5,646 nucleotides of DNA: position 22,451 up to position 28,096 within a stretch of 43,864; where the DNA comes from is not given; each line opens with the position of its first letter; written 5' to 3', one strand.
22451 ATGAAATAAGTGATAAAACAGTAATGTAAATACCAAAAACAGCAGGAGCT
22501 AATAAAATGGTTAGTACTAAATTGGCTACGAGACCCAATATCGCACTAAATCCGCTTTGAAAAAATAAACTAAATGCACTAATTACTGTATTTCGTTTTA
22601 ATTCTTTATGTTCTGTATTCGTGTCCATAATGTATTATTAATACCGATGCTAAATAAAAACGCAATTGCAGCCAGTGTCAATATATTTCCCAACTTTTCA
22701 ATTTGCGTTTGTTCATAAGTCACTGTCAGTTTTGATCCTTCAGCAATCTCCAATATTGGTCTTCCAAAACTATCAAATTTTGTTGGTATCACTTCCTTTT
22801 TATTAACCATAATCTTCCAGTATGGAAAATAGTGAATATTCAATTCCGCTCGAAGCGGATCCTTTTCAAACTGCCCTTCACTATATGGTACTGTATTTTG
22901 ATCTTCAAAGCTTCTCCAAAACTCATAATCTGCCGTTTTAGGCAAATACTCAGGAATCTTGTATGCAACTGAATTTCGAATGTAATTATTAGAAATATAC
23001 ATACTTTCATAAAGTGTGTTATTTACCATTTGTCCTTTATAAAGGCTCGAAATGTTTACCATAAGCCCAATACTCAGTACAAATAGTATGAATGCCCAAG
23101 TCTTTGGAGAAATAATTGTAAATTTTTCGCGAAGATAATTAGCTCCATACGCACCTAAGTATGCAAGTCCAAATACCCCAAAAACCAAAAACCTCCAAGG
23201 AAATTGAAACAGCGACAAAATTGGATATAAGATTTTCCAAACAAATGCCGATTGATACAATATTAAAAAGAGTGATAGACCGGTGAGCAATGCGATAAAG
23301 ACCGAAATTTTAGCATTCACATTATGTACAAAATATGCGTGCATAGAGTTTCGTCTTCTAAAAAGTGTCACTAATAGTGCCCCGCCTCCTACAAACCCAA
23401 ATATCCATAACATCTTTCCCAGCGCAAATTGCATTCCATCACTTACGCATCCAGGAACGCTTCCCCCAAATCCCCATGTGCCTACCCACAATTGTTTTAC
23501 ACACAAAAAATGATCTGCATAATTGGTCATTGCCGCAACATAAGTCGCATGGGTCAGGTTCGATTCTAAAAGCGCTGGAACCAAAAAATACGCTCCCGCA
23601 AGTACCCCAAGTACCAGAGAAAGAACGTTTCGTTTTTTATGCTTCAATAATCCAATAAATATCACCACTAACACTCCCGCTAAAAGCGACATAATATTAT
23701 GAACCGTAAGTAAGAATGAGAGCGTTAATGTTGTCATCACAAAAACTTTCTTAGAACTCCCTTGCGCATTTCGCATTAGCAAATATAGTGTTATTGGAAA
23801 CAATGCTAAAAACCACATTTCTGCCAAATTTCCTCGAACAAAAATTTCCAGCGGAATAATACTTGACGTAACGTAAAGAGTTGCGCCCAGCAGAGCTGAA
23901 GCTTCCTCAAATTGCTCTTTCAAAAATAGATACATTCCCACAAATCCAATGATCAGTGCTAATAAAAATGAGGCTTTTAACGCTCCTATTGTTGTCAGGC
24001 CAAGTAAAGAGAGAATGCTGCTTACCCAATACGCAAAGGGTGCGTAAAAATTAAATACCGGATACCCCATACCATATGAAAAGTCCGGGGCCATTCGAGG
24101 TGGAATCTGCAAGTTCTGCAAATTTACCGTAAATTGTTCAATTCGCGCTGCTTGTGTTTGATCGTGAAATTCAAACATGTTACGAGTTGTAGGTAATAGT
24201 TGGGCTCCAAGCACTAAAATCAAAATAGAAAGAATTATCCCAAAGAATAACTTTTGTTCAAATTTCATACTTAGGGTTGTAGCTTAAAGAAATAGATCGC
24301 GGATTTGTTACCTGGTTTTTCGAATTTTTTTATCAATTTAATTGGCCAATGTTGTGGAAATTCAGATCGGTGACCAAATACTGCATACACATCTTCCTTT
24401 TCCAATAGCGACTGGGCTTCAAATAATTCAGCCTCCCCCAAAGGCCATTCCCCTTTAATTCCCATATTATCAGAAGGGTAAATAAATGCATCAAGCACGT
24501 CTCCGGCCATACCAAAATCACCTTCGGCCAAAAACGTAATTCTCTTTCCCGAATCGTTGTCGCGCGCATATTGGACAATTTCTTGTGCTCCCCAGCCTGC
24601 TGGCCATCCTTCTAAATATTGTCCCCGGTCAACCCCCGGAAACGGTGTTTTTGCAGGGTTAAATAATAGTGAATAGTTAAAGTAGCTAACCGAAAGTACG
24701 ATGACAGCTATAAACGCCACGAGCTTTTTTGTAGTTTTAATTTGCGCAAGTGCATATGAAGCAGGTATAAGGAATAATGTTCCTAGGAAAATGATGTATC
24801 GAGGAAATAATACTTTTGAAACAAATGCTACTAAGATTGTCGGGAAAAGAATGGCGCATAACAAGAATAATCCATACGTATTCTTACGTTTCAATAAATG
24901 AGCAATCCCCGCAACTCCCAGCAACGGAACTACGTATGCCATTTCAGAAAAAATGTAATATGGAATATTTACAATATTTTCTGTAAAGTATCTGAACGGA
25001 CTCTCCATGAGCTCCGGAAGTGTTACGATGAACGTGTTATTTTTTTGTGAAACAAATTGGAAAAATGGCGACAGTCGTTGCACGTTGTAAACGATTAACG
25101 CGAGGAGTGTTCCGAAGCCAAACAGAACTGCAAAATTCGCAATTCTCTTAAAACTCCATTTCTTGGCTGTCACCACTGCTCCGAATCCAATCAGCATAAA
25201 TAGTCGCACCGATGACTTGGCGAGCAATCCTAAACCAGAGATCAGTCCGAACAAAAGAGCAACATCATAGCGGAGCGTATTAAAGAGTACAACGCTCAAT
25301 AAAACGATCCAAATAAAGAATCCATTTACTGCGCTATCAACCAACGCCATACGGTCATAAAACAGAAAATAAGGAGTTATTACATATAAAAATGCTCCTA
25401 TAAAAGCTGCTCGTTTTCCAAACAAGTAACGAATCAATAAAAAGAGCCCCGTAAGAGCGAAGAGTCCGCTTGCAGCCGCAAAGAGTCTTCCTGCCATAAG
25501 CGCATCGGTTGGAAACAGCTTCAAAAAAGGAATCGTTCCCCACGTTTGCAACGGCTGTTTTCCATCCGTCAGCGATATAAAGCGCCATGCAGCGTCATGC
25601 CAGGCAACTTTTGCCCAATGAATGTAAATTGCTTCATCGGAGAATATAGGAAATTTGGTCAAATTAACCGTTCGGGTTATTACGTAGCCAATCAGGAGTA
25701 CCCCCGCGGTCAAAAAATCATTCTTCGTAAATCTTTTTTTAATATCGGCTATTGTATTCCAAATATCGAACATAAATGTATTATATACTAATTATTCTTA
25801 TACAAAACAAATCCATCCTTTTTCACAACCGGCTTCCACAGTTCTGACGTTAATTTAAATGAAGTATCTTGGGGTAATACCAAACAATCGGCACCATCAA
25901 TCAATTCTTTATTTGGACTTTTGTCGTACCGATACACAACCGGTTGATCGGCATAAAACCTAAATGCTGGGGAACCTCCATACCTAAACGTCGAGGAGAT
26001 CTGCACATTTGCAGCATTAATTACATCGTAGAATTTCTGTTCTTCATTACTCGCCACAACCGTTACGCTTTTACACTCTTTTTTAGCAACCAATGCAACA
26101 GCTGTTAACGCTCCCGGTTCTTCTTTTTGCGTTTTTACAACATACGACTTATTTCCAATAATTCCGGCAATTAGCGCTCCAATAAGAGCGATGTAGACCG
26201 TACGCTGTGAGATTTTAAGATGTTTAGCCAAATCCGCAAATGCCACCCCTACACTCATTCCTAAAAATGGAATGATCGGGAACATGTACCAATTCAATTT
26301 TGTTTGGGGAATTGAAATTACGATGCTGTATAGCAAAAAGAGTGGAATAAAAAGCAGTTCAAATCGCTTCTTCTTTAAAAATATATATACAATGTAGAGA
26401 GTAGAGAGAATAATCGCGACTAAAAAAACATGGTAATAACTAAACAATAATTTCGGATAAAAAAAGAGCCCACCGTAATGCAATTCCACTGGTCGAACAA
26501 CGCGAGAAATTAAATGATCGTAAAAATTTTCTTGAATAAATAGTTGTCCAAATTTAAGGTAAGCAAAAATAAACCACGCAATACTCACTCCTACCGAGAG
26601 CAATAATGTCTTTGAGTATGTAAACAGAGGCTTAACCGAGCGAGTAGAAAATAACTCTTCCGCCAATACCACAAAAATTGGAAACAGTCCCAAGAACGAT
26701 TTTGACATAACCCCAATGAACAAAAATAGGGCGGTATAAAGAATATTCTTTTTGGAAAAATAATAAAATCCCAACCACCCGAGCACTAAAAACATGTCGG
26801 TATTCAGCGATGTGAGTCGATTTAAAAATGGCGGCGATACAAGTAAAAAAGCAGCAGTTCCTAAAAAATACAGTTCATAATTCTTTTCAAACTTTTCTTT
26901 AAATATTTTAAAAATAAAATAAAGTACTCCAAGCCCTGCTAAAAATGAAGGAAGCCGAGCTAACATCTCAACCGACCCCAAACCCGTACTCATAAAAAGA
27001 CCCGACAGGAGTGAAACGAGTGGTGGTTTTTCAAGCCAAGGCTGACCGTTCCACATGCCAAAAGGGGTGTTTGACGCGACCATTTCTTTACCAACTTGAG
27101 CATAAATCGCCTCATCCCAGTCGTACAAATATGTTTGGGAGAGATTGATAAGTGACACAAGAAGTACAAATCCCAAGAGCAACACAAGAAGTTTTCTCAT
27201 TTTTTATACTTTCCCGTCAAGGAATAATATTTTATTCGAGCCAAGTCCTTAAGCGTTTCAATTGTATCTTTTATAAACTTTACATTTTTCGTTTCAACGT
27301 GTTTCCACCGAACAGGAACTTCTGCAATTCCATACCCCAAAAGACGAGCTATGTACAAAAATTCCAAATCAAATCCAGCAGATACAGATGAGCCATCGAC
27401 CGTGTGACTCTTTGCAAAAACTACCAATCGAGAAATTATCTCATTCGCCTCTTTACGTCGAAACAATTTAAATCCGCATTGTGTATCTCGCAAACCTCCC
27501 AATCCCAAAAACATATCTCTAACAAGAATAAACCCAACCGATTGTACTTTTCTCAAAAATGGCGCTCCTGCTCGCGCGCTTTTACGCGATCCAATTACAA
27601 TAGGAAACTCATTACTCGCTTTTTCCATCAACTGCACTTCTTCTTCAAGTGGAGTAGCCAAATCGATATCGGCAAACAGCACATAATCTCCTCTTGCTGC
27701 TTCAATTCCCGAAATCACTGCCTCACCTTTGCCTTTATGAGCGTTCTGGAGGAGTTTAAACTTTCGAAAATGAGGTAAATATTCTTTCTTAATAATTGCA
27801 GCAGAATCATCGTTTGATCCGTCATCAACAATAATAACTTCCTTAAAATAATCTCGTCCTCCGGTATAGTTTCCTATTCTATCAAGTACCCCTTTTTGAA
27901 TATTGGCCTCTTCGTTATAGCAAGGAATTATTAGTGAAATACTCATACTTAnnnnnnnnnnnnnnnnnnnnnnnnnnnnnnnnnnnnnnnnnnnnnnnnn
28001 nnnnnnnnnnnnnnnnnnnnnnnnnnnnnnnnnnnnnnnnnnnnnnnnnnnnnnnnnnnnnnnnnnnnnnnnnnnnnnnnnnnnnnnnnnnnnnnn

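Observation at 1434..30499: Thirteen GT-C-fold transferases with one polyprenyl-P-sugar synthase: candidate extracytoplasmic glycan assembly line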

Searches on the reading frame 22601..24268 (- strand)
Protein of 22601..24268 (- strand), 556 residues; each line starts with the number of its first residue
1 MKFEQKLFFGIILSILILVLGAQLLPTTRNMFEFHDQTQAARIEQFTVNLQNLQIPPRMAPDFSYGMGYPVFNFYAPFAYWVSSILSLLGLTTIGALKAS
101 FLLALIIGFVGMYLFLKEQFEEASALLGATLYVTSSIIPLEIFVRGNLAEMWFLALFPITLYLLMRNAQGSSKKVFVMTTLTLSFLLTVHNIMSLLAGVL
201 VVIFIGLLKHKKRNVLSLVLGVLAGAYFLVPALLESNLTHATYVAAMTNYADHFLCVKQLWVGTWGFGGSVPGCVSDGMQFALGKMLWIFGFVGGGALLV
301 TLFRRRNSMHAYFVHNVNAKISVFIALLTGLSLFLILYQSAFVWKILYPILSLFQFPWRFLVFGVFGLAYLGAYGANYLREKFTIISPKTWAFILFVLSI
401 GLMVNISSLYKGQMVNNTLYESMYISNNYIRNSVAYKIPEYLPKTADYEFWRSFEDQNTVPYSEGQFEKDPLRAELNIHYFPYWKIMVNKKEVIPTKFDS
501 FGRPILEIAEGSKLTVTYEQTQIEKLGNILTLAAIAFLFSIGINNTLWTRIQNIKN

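Call 4: search_protein_families(library=pfam, proteins=[window:22601-24268:-], max_evalue=0.01)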
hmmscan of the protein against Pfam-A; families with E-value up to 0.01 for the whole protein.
window:22601-24268:- (556 aa): 1 family
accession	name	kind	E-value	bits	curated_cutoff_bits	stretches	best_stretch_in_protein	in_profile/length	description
PF10131.15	PTPS_related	-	7.1e-08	31.8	26.4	1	72-408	1-309/621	6-pyruvoyl-tetrahydropterin synthase related domain; membrane protein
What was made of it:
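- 22598..24268 (-): GT-C, set P (PTPS_related), 556 aa. PTPS_related 31.8 bits, above cutoff (call 4).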

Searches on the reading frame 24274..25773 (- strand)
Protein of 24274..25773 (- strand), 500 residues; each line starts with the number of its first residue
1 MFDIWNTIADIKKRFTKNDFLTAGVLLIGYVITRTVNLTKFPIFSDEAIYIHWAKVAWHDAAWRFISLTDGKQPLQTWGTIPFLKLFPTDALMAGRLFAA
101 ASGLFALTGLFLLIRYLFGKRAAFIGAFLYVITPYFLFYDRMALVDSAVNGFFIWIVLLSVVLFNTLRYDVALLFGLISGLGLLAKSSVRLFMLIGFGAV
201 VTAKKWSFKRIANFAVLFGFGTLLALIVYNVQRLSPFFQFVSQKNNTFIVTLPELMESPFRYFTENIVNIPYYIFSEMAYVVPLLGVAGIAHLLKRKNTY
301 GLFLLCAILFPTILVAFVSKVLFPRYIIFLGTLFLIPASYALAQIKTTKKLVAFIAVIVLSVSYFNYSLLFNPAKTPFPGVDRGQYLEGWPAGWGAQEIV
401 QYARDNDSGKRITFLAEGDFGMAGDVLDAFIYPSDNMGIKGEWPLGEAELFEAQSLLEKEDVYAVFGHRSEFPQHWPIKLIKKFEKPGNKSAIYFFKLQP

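Call 4: search_protein_families(library=pfam, proteins=[window:24274-25773:-], max_evalue=0.01)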
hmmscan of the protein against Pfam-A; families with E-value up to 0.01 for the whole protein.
window:24274-25773:- (500 aa): 2 families
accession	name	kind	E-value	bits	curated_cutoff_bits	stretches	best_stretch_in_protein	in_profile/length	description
PF13231.12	PMT_2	-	1.6e-07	32.1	26.1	1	74-220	4-151/160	Dolichyl-phosphate-mannose-protein mannosyltransferase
PF09964.14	DUF2198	-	0.0017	18.8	25.7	1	304-364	2-60/72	Uncharacterized protein conserved in bacteria (DUF2198)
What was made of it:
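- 24271..25773 (-): GT-C singleton (SDEAIY), 500 aa. PMT_2 32.1 bits, above cutoff (call 4).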

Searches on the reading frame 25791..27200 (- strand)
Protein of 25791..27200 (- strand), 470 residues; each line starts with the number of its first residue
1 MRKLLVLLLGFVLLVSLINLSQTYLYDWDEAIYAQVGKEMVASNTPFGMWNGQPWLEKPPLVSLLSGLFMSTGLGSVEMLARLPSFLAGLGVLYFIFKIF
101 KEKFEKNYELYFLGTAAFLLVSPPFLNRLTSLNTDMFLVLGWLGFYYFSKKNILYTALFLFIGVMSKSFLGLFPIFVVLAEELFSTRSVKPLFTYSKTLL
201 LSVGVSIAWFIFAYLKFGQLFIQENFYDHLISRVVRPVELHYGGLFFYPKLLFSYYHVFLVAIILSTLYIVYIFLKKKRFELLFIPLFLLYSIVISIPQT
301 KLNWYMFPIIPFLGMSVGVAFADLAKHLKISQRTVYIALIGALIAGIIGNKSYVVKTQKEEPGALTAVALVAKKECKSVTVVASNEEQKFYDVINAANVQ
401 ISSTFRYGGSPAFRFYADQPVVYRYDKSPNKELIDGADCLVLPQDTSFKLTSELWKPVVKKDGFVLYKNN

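Call 5: search_protein_families(library=pfam, proteins=[window:25791-27200:-], max_evalue=0.01)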
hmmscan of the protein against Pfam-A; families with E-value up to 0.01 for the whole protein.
window:25791-27200:- (470 aa): 1 family
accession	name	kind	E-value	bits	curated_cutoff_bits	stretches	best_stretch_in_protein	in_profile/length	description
PF13231.12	PMT_2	-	1.6e-06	28.9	26.1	1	58-200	2-148/160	Dolichyl-phosphate-mannose-protein mannosyltransferase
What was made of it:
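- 25788..27200 (-): GT-C, set C (DWDEAIY), 470 aa. PMT_2 28.9 bits, above cutoff (call 5).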

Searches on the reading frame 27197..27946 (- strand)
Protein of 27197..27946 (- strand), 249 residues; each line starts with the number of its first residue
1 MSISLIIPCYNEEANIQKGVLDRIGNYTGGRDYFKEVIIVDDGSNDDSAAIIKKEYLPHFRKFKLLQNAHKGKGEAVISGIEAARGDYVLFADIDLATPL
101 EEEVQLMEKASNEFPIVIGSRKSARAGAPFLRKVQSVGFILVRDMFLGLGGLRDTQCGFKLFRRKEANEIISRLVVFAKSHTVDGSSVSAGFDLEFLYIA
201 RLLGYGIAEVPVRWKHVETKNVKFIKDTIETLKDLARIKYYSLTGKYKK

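Call 5: search_protein_families(library=pfam, proteins=[window:27200-27946:-], max_evalue=0.01)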
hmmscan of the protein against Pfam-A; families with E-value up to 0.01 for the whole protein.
window:27200-27946:- (249 aa): 3 families
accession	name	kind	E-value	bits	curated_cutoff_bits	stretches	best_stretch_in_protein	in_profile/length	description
PF00535.33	Glycos_transf_2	-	4.5e-23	82.4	23.3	1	4-165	1-162/168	Glycosyl transferase family 2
PF10111.15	Glyco_tranf_2_2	-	7.3e-07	29.4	27.3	1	4-96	1-92/276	Glycosyltransferase like family 2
PF13641.12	Glyco_tranf_2_3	-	0.0054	17.2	27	0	3-95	3-96/230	Glycosyltransferase like family 2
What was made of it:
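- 27197..27946 (-): Putative polyprenyl-phosphate sugar synthase (DPM1/ArnC/GtrB-type GT2), 249 aa, no TM. Glycos_transf_2 4.5e-23 (call 5).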

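Call 7: search_protein_families(library=ncbifam, proteins=[window:27200-27946:-], max_evalue=0.1)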
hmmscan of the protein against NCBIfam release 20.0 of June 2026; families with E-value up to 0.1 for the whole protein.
window:27200-27946:- (249 aa): 24 families
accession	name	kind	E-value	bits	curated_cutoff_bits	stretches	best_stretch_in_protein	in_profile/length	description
NF007986.1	PRK10714.1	equivalog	8.1e-16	57.9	529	1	3-165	8-167/316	undecaprenyl-phosphate 4-deoxy-4-formamido-L-arabinose transferase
NF007482.0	PRK10073.1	equivalog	3.2e-15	56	423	1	2-110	7-110/334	glycosyltransferase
NF047588.1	GlcsyltransPgfSStrep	equivalog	1.9e-13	50.3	500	1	1-172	1-169/308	glycosyltransferase PgfS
TIGR03937.1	PgaC_IcaA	equivalog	1.9e-13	50.1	422.3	1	2-96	46-136/407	poly-beta-1,6-N-acetyl-D-glucosamine synthase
NF041875.1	EPS_EpsD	equivalog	1.8e-12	47.3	370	1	3-99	1-93/325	exopolysaccharide biosynthesis glycosyltransferase EpsD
NF010496.0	PRK13915.1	equivalog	4.3e-12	45.7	262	1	2-104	32-135/307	glucosyl-3-phosphoglycerate synthase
TIGR04283.1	glyco_like_mftF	equivalog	1.2e-10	41.3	182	1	3-105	1-94/221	TIGR04283 family arsenosugar biosynthesis glycosyltransferase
NF041391.1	DPhHxTase_Halo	equivalog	3.4e-10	39.3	375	1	9-170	3-153/213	dolichyl-phosphate hexose transferase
NF058614.1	PPMAGASynPpgS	equivalog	3.5e-10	39.7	370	1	4-170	3-165/226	polyprenyl-phospho-N-acetylgalactosaminyl synthase PpgS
TIGR04182.1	glyco_TIGR04182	equivalog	2e-09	37.2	325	1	3-169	2-158/293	S-layer glycoprotein N-glycosyltransferase AglJ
NF038302.1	EPS_HpsE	equivalog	2.3e-09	36.6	300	1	2-96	2-97/307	hormogonium polysaccharide biosynthesis glycosyltransferase HpsE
TIGR04242.1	nodulat_NodC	equivalog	1.4e-08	34.2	550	1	2-97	49-143/395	chitooligosaccharide synthase NodC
NF047683.1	TeichurnBiosyTuaG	equivalog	1.7e-07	31.1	400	1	3-115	8-119/252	teichuronic acid biosynthesis protein TuaG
NF050050.1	ProtGlycPglI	equivalog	2.7e-06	27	500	1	3-119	4-117/306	GalNAc(5)-diNAcBac-PP-undecaprenol beta-1,3-glucosyltransferase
TIGR03111.1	glyc2_xrt_Gpos1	hypoth_equivalog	3.2e-06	26.2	363.95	1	2-95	50-141/439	TIGR03111 family XrtG-associated glycosyltransferase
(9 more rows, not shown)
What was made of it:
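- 27197..27946 (-): Best NCBIfam hits include ArnC, PgfS and PpgS (call 7).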

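Call 11: find_encoding_contigs(protein=window:27197-27946:-, flank=10000, max_places=10)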
Protein window:27197-27946:- (249 aa): 2 contigs read that carry it; 2 places shown.
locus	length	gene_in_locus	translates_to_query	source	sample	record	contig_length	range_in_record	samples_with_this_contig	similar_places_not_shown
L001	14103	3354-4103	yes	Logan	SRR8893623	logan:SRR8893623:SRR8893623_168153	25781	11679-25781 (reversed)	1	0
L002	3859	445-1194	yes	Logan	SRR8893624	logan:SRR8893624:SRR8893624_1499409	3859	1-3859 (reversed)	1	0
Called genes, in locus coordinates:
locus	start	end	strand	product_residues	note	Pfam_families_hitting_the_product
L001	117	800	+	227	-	-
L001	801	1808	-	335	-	-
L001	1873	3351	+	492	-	PF13231:PMT_2 (weak)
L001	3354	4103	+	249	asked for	PF00535:Glycos_transf_2, PF10111:Glyco_tranf_2_2 (weak)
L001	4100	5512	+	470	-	PF13231:PMT_2 (weak)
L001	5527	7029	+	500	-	PF13231:PMT_2 (weak)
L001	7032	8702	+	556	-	PF10131:PTPS_related (weak)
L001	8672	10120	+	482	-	PF01943:Polysacc_synt, PF13440:Polysacc_synt_3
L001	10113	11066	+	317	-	PF00535:Glycos_transf_2 (weak)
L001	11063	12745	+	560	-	-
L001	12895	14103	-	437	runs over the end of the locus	-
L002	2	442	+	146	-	?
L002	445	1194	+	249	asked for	PF00535:Glycos_transf_2, PF10111:Glyco_tranf_2_2 (weak)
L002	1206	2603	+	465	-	PF13231:PMT_2 (weak)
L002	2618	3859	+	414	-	?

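Call 32: search_solved_structures(query=window:27200-27946:-, max_evalue=0.001)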
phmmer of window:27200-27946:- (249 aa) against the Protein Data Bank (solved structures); distinct sequences matched with E-value up to 0.001: 24.
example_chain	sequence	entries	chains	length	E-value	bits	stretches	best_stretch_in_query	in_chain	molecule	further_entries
5mlz_A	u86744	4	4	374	1.4e-14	57.5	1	1-165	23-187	Dolichol monophosphate mannose synthase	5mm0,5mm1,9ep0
9bhc_C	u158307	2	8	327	5.5e-12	49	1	3-164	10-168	Undecaprenyl-phosphate 4-deoxy-4-formamido-L-arabinose transferase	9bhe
8vxh_A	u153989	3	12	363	7.1e-12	48.6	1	3-164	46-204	Undecaprenyl-phosphate 4-deoxy-4-formamido-L-arabinose transferase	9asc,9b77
9hwj_A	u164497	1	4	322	1.8e-11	47.3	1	3-164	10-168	Undecaprenyl-phosphate 4-deoxy-4-formamido-L-arabinose transferase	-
2z87_A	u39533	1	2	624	3.1e-09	40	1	3-95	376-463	Chondroitin synthase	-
2z86_A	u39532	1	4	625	3.1e-09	40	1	3-95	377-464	Chondroitin synthase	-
5ekp_C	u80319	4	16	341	1.7e-08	37.6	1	2-145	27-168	Uncharacterized glycosyltransferase sll0501 | Glycosyltransferase sll0501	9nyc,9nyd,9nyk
5eke_A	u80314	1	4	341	1.7e-08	37.6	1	2-145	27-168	Uncharacterized glycosyltransferase sll0501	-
9nye_A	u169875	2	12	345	1.8e-08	37.5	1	2-145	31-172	Glycosyltransferase sll0501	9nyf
4y6n_A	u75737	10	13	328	7.8e-07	32.1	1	2-99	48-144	Glucosyl-3-phosphoglycerate synthase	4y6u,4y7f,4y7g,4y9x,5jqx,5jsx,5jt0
3e25_A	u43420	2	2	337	8.3e-07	32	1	2-99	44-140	Putative uncharacterized protein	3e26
4ddz_A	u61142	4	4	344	8.7e-07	32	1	2-99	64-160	GLUCOSYL-3-PHOSPHOGLYCERATE SYNTHASE (GpgS) | Glucosyl-3-phosphoglycerate synthase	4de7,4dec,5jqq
5hea_A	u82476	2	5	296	1.1e-06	31.7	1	3-95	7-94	Putative glycosyltransferase (GalT1)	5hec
3bcv_A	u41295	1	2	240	2.6e-06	30.4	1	3-101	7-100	Putative glycosyltransferase protein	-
3ckj_A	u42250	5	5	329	1.2e-05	28.3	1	2-99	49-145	Putative uncharacterized protein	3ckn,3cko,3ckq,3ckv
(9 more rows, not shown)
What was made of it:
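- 27197..27946 (-): Best PDB hits are DPMS 1.4e-14, ArnC 5.5e-12 and GtrB 1.7e-8 (call 32).
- On Polyprenyl-phosphate sugar synthase (DPM1/DPMS, GtrB, ArnC type GT2) for 27197-27946: The top PDB hits are DPMS 1.4e-14, ArnC and GtrB, ahead of other GT2s (call 32).
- Closest known: Bacterial three-component glycosylation systems. Same: A GtrB/ArnC-like GT2 paired with GT-C-fold transferases that add sugars extracytoplasmically (calls 7, 32).
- Donor synthase: the best matches are DPMS, ArnC and GtrB (calls 7, 32).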
